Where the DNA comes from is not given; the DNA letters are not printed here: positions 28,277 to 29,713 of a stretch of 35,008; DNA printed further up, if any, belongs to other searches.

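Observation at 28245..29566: ABC-type ATPase fused to a GNAT acyltransferase, with a coupled 61-aa leader protein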

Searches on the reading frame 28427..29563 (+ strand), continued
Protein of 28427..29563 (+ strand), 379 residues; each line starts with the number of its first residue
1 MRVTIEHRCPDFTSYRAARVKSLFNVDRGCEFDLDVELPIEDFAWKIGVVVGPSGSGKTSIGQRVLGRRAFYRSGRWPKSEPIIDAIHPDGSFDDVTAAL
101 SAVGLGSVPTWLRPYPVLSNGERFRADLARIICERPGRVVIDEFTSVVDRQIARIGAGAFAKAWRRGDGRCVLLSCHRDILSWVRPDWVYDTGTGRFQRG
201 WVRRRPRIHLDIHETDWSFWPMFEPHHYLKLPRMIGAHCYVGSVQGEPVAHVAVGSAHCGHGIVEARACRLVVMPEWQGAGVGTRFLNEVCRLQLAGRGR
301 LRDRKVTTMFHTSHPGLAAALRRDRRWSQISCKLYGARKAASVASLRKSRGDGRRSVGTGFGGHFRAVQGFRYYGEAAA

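Call 38: find_related_loci(query=A1, collection=viral_contigs, flank=5000)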
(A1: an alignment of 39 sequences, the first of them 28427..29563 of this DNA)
Query A1 (379 aa) in viral_contigs; peptide patterns used: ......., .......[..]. (x = any residue, [..] = any of these).
600 stretches matched a pattern (row limit reached: there are more); 454 encode a relative of the query (tblastn E <= 1e-3); the best 80 are kept; 80 distinct loci.
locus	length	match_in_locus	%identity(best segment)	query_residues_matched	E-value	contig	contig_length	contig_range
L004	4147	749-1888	66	1-378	2e-169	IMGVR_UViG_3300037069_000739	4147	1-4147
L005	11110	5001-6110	66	1-376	7e-163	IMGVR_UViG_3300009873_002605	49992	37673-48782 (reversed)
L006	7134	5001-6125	66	1-378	1e-162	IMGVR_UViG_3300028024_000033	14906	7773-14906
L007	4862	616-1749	63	1-376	7e-166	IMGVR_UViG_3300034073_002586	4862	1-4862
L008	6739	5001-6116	66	1-378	4e-162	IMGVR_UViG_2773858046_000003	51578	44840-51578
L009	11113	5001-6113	66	1-378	5e-162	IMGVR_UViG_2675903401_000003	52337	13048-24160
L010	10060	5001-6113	65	1-378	5e-162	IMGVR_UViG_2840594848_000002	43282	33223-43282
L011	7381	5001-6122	65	1-378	3e-161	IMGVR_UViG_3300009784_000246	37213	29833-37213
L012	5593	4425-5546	64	1-377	2e-162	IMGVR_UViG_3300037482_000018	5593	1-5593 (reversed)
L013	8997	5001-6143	63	1-378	2e-160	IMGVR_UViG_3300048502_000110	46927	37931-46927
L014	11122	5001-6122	64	1-375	3e-160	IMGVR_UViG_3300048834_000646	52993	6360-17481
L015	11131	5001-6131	65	2-379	1e-159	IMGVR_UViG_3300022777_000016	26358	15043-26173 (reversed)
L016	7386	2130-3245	64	1-378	7e-159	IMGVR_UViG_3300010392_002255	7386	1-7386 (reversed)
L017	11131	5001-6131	62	1-378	2e-158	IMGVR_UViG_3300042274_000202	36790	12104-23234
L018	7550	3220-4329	63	1-376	2e-157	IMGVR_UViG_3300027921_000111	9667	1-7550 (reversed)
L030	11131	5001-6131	63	1-377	7e-156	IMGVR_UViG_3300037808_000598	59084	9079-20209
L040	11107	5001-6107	64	1-376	3e-154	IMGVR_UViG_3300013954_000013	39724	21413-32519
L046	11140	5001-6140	61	1-378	3e-153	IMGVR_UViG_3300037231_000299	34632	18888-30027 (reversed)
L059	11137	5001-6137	62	1-378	2e-151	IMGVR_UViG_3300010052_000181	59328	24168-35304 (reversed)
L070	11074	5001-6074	61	1-375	6e-150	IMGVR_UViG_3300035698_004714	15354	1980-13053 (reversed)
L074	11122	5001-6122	60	1-379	3e-149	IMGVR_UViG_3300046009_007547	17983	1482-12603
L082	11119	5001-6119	64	1-379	9e-149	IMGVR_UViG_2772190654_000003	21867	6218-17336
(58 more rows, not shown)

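Call 48: predict_structure(alignment_id=A1)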
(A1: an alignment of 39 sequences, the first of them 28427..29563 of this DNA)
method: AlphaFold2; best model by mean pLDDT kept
length: 379 residues; sequences in the alignment: 39
mean_pLDDT: 76.2   pTM: 0.50
mean pLDDT of the five models: 76.2, 75.0, 74.0, 72.7, 68.4
residues with pLDDT >= 90: 70; 70-90: 194; 50-70: 94; < 50: 21
segments of 3 or more residues with pLDDT < 50: 202-205, 352-364
pLDDT, mean of each block of 10 residues (from residue 1): 68 54 51 74 88 76 88 80 83 73 68 83 84 89 66 68 84 83 85 78 58 92 78 84 90 88 86 68 87 92 90 72 86 60 61 44 57 78
secondary structure, 60 per line:
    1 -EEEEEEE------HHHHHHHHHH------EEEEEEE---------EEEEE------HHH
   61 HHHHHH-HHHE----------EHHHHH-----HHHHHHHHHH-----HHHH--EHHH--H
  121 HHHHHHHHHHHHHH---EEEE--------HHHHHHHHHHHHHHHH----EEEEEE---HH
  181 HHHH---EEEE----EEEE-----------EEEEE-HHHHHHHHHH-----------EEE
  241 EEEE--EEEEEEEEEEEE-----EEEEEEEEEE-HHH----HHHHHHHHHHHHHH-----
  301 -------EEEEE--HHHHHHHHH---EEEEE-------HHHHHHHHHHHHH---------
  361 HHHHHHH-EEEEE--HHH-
elements in order: E2-8 H15-24 E31-37 E47-51 H58-66 H83-87 H93-102 H108-111 H120-134 E138-141 H150-165 E170-175 H179-184 E188-191 E196-199 E211-215 H217-226 E238-244 E247-258 E264-273 H282-295 E308-312 H315-323 E327-331 H339-351 H361-367 E369-373

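Call 50: fold_search(model_id=the predicted structure, library=pdb)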
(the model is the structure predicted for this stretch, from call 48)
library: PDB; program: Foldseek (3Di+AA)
matches with E <= 10: 1805; with E <= 0.001: 963
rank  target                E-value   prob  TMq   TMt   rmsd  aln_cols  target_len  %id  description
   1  8k7b_A                4.7e-09  1.00  0.34  0.23   5.7       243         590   21  post-occluded structure of human ABCB6 W546A mutant (ADP/VO4-bound) (released 2023-10-04)
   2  1oxu_A                5.9e-09  1.00  0.32  0.34  17.7       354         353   12  Crystal structure of GlcV, the ABC-ATPase of the glucose ABC transporter from Sulfolobus solfataricus (released 2003-06-17)
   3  9j4r_B                8.4e-09  1.00  0.34  0.37  16.7       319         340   15  Cryo-EM structure of ferric ion importer, FbpBC, from Thermus thermophilus (released 2025-08-13)
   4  8y5f_A                1.3e-08  1.00  0.34  0.36  17.9       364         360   13  Cryo-EM structure of E.coli spermidine transporter PotABC (released 2024-10-09)
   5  3rlf_B                1.3e-08  1.00  0.35  0.35  17.0       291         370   14  Crystal structure of the maltose-binding protein/maltose transporter complex in an outward-facing conformation bound t (released 2011-08-10)
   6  4khz_B                1.3e-08  1.00  0.34  0.35  17.3       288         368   12  Crystal structure of the maltose-binding protein/maltose transporter complex in an pre-translocation conformation boun (released 2013-10-23)
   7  2d62                  1.5e-08  1.00  0.34  0.34  19.0       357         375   15  Crystal structure of multiple sugar binding transport ATP-binding protein (released 2006-05-08)
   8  8y5f_D                1.5e-08  1.00  0.36  0.38  18.7       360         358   13  Cryo-EM structure of E.coli spermidine transporter PotABC (released 2024-10-09)
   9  3nha                  1.6e-08  1.00  0.31  0.41   6.4       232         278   22  Nucleotide Binding Domain of Human ABCB6 (ADP Mg bound structure) (released 2010-08-25)
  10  7ekl_A                1.7e-08  1.00  0.34  0.23   6.5       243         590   18  Mitochondrial outer membrane protein (released 2021-08-25)
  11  9g2k_B                1.8e-08  1.00  0.32  0.23   6.1       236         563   19  Cryo-EM structure of IrtAB in outward-occluded state in nanodisc in complex with ADP-vanadate (released 2024-12-18)
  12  6xgz_A                2.0e-08  1.00  0.33  0.46   5.8       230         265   20  Crystal structure of E. coli MlaFB ABC transport subunits in the monomeric state (released 2020-07-15)
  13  3puz_A                2.0e-08  1.00  0.33  0.34  17.3       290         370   13  Crystal Structure of a pre-translocation state MBP-Maltose transporter complex bound to AMP-PNP (released 2011-05-18)
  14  7sgr_B                2.3e-08  1.00  0.33  0.23   5.2       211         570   21  Structure of hemolysin A secretion system HlyB/D complex (released 2022-09-14)
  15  2it1_A                2.5e-08  1.00  0.32  0.33  18.0       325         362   12  Structure of PH0203 protein from Pyrococcus horikoshii (released 2007-10-30)
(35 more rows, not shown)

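Call 52: get_annotated_region(hit=H16, flank=4000)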
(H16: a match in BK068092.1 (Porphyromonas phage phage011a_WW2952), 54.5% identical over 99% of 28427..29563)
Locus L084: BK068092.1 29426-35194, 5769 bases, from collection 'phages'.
description: TPA_asm: Porphyromonas phage phage011a_WW2952 genomic sequence.
organism: Porphyromonas phage phage011a_WW2952 (NCBI taxid 3154101)
taxonomy: Viruses
host: Porphyromonas gingivalis WW2952; source: -; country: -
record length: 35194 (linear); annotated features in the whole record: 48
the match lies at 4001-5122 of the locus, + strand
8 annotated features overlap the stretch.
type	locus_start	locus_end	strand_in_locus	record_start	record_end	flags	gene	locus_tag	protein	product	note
CDS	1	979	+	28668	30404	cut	-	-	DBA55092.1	hypothetical protein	-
CDS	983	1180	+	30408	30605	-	-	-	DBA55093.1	hypothetical protein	-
CDS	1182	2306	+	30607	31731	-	-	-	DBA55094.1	tail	-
CDS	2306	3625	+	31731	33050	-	-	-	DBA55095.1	tail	-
CDS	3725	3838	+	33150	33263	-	-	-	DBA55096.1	hypothetical protein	-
CDS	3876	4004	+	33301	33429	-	-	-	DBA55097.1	acr candidate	-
CDS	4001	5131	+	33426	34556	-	-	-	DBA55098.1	hypothetical protein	-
CDS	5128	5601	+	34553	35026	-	-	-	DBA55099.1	phosphoribosylglycinamide formyltransferase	-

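Call 53: get_annotated_region(hit=H33, flank=4000)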
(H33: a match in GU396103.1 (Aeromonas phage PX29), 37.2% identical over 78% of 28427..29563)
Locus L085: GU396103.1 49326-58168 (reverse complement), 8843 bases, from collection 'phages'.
description: Aeromonas phage PX29, complete genome.
organism: Aeromonas phage PX29 (NCBI taxid 926067)
taxonomy: Viruses; Duplodnaviria; Heunggongvirae; Uroviricota; Caudoviricetes; Straboviridae; Angelvirus; Angelvirus px29
host: Aeromonas salmonicida; source: -; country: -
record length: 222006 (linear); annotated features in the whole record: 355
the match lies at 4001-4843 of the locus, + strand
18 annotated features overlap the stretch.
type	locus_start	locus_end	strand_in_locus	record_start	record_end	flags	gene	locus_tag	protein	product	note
CDS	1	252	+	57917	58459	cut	-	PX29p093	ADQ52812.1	conserved hypothetical protein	-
CDS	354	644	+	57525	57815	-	-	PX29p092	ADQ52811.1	hypothetical protein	-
CDS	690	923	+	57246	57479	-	-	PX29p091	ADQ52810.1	conserved hypothetical protein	-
CDS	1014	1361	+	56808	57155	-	-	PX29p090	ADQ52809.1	conserved hypothetical protein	-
CDS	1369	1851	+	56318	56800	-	-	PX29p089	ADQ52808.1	conserved hypothetical protein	-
CDS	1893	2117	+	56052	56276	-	-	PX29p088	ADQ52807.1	conserved hypothetical protein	-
CDS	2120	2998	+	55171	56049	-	-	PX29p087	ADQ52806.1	conserved hypothetical protein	-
CDS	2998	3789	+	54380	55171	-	-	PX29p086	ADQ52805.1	conserved hypothetical protein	-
CDS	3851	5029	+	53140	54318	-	-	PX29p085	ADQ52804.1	conserved hypothetical protein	similar to conserved bacterial hypothetical proteins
CDS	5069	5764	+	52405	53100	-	-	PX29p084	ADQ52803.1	conserved hypothetical protein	-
CDS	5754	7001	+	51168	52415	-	-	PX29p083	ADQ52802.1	conserved hypothetical protein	-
CDS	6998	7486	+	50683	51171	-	-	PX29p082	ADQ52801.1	conserved hypothetical protein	-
CDS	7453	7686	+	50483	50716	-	-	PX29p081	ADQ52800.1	conserved hypothetical protein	-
CDS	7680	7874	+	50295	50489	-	-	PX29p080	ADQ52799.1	conserved hypothetical protein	-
CDS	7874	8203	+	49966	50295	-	-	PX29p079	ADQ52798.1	conserved hypothetical protein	-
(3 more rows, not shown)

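Call 54: get_annotated_region(hit=H36, flank=4000)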
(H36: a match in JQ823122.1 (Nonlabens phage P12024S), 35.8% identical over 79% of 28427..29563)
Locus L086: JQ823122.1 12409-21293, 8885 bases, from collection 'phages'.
description: Persicivirga phage P12024S, complete genome.
organism: Nonlabens phage P12024S (NCBI taxid 1168478)
taxonomy: Viruses; Duplodnaviria; Heunggongvirae; Uroviricota; Caudoviricetes; Inhavirus; Inhavirus P12024S
host: Persicivirga sp. IMCC12024; source: seawater; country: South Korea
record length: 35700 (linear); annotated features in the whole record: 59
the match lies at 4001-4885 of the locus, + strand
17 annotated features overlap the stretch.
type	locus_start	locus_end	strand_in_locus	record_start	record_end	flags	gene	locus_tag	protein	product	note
CDS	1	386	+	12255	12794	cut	-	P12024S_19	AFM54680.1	hypothetical protein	containing YqaJ-like viral recombinase domain; PF09588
CDS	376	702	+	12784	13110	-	-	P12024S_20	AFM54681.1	hypothetical protein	containing domain of unknown function (DUF3127); PF11325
CDS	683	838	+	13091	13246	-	-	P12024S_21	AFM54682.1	hypothetical protein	-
CDS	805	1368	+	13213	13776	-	-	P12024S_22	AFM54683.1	hypothetical protein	containing domain of unknown function (DUF3310); PF11753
CDS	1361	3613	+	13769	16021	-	-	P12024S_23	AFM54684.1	DNA primase domain protein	containing VirE N-terminal domain; PF08800, Primase C terminal 2 domain; PF08707, and Virulence-associated protein E ...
CDS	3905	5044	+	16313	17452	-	-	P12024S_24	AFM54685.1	hypothetical protein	containing Archaeal ATPase domain; PF01637 and acetyltransferase (GNAT) domain; PF13508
CDS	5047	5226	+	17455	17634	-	-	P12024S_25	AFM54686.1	hypothetical protein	-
CDS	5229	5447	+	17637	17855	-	-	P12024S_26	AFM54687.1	hypothetical protein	-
CDS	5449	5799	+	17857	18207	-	-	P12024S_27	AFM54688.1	hypothetical protein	-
CDS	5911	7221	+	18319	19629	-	-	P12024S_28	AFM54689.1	putative helicase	containing type III restriction enzyme, res subunit; PF04851 and helicase conserved C-terminal domain; PF00271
CDS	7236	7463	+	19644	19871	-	-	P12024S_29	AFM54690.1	hypothetical protein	-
CDS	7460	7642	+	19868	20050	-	-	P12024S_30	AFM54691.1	hypothetical protein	containing transmembrane fragile-X-F protein; PF10269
CDS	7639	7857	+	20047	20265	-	-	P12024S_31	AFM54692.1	hypothetical protein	-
CDS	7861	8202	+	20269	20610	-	-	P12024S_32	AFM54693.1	VRR-NUC domain protein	-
CDS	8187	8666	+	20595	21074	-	-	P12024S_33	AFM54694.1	hypothetical protein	containing Sigma-70 region 2; PF04542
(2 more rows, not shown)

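Call 60: search_protein_representatives(protein=window:28427-29563:+)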
Query: 379 residues. Proteins with E-value up to 0.001 (for the whole library): 2844; up to 1e-10: 1423; up to 1e-30: 525. The best 150 are listed.
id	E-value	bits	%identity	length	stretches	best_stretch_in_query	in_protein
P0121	6.1e-147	506.3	62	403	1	1-377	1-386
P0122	8.8e-131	453.1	58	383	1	4-375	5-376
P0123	1.1e-129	449.4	67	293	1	1-292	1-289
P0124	1.4e-101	356.9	53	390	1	4-376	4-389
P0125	2.0e-100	353.1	62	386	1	1-267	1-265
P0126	1.1e-99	350.7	59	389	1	3-282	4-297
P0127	1.2e-99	350.5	62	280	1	94-377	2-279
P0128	3.3e-98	345.8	63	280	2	163-377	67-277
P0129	1.2e-94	334.1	67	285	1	1-214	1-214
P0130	8.1e-90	318.2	52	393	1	6-377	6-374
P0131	4.1e-89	315.8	63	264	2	51-197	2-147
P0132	8.2e-89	314.9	54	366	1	5-332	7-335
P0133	2.3e-88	313.4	58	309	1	2-237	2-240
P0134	1.0e-87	311.3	46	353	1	5-348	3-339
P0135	1.1e-83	298.0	66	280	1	87-296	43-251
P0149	1.2e-63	231.9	42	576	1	16-328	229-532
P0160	5.7e-61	223.2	43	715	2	59-303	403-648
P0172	5.0e-59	216.8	40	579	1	4-339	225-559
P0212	1.9e-54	201.7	38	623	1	23-378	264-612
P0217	6.6e-54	199.9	56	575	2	1-147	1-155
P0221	1.1e-53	199.1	38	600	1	14-316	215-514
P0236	1.3e-52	195.7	41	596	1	30-372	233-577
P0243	8.1e-52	193.0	37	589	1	4-328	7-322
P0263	1.6e-50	188.8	39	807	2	119-297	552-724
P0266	3.4e-50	187.7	43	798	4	45-197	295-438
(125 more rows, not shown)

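Call 61: search_protein_families(library=pfam, proteins=[P0149, P0172, P0212, P0221, P0236, P0160, P0263, P0266, P0243, P0217], max_evalue=0.001)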
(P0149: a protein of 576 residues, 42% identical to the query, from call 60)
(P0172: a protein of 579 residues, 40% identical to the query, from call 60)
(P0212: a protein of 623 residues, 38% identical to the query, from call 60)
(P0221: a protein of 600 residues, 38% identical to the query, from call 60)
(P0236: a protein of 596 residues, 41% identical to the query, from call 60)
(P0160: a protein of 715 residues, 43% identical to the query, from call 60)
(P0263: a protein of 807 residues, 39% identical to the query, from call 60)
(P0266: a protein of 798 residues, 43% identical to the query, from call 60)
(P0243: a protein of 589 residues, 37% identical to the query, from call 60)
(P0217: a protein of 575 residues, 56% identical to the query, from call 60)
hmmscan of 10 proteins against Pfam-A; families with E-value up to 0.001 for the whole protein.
P0149 (576 aa): 3 families
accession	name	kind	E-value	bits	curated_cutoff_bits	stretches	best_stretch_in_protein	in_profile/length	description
PF00005.33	ABC_tran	-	7.1e-09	36.8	25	0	325-358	103-136/137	ABC transporter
PF13508.13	Acetyltransf_7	-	5.5e-06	27.1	27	1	449-501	3-53/84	Acetyltransferase (GNAT) domain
PF00583.31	Acetyltransf_1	-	0.00032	21.4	20.7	1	440-501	24-84/116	Acetyltransferase (GNAT) family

P0172 (579 aa): 4 families
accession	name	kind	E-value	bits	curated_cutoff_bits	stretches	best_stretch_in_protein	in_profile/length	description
PF00583.31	Acetyltransf_1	-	6.7e-09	36.5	20.7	1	450-521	16-87/116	Acetyltransferase (GNAT) family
PF13508.13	Acetyltransf_7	-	9.8e-08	32.7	27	1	467-526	3-60/84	Acetyltransferase (GNAT) domain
PF00005.33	ABC_tran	-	5.7e-07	30.7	25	0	318-367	85-136/137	ABC transporter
PF13673.13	Acetyltransf_10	-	0.0001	22.7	23.6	1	462-533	25-95/128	Acetyltransferase (GNAT) domain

P0212 (623 aa): 3 families
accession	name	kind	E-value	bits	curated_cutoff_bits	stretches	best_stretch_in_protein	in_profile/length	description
PF00005.33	ABC_tran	-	4.1e-07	31.1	25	0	283-310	6-33/137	ABC transporter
PF13508.13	Acetyltransf_7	-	0.00023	21.9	27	1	485-543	3-54/84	Acetyltransferase (GNAT) domain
PF00583.31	Acetyltransf_1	-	0.00091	19.9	20.7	0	476-542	27-86/116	Acetyltransferase (GNAT) family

P0221 (600 aa): 5 families
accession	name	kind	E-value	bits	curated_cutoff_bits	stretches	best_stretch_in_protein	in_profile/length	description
PF00005.33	ABC_tran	-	8.8e-09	36.5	25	1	304-352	86-136/137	ABC transporter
PF00583.31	Acetyltransf_1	-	2.7e-05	24.9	20.7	1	430-506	19-95/116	Acetyltransferase (GNAT) family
PF13401.12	AAA_22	-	0.00092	20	27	0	250-354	7-96/130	AAA domain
PF13191.12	AAA_16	-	0.00094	20.2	32.6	0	246-279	23-60/167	AAA ATPase domain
PF13508.13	Acetyltransf_7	-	0.00095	19.9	27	0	444-508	3-66/84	Acetyltransferase (GNAT) domain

P0236 (596 aa): 3 families
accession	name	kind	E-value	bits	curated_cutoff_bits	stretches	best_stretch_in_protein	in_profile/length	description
PF00005.33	ABC_tran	-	8.5e-05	23.6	25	0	247-267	13-33/137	ABC transporter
PF13671.12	AAA_33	-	0.00042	21.1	27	0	249-267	3-21/143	AAA domain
PF13191.12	AAA_16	-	0.0008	20.4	32.6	0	247-267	26-46/167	AAA ATPase domain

P0160 (715 aa): 5 families
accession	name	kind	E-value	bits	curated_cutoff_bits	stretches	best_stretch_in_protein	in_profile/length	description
PF05203.21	Hom_end_hint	-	5.9e-18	66.1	32.1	1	63-142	1-88/228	Hom_end-associated Hint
PF14528.11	LAGLIDADG_3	-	2.3e-07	31.4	22.5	1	276-341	1-69/82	LAGLIDADG-like domain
PF13508.13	Acetyltransf_7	-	3.1e-07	31.1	27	1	579-641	2-57/84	Acetyltransferase (GNAT) domain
PF00583.31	Acetyltransf_1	-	9.6e-07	29.5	20.7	1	573-635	26-84/116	Acetyltransferase (GNAT) family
PF05204.19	Hom_end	-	2.4e-06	28.1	21.1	1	266-325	2-64/110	Homing endonuclease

P0263 (807 aa): 3 families
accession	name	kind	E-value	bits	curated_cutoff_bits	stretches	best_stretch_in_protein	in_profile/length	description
PF00005.33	ABC_tran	-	5.8e-07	30.6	25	0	550-578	108-136/137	ABC transporter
PF00583.31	Acetyltransf_1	-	3.6e-06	27.7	20.7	1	664-730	27-92/116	Acetyltransferase (GNAT) family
PF13508.13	Acetyltransf_7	-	5.3e-06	27.2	27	1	669-728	2-59/84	Acetyltransferase (GNAT) domain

P0266 (798 aa): 9 families
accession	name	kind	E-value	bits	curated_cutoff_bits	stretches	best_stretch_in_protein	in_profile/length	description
PF13191.12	AAA_16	-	2.2e-09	38.5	32.6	0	85-136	17-66/167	AAA ATPase domain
PF00005.33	ABC_tran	-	5.8e-09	37.1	25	0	96-118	15-37/137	ABC transporter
PF13401.12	AAA_22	-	4.5e-07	30.7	27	0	93-125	6-33/130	AAA domain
PF13555.12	AAA_29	-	3.6e-06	27.1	27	0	93-109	23-39/61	P-loop containing region of AAA domain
PF00583.31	Acetyltransf_1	-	0.00018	22.2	20.7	0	543-604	45-96/116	Acetyltransferase (GNAT) family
PF13508.13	Acetyltransf_7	-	0.00037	21.2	27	0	560-604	16-65/84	Acetyltransferase (GNAT) domain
PF25199.1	nSTAND_NTPase5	-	0.00037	20.8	34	0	96-112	45-61/145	Novel STAND NTPase 5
PF13479.12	AAA_24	-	0.00043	20.6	27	0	297-320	4-27/195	AAA domain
PF03193.22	RsgA_GTPase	-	0.001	19.4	30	0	299-314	110-125/174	RsgA GTPase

P0243 (589 aa): 5 families
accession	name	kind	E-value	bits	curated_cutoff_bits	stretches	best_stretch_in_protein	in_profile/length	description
PF00005.33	ABC_tran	-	1e-08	36.3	25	0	112-143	105-136/137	ABC transporter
PF13527.13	Acetyltransf_9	-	3.5e-05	24.2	25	1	227-296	33-102/127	Acetyltransferase (GNAT) domain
PF00583.31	Acetyltransf_1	-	0.0008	20.1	20.7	0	230-291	28-84/116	Acetyltransferase (GNAT) family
PF13191.12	AAA_16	-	0.0009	20.2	32.6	0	49-68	26-45/167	AAA ATPase domain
PF13508.13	Acetyltransf_7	-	0.001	19.9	27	0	236-300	4-58/84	Acetyltransferase (GNAT) domain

P0217 (575 aa): 4 families
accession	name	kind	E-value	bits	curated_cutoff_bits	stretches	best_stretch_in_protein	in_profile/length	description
PF00005.33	ABC_tran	-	1.4e-05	26.2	25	0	100-151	81-134/137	ABC transporter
PF14528.11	LAGLIDADG_3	-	1.9e-05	25.2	22.5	1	374-435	2-64/82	LAGLIDADG-like domain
PF05203.21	Hom_end_hint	-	0.00014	22.4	32.1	1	169-230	17-86/228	Hom_end-associated Hint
PF13191.12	AAA_16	-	0.00069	20.6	32.6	0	51-151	23-140/167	AAA ATPase domain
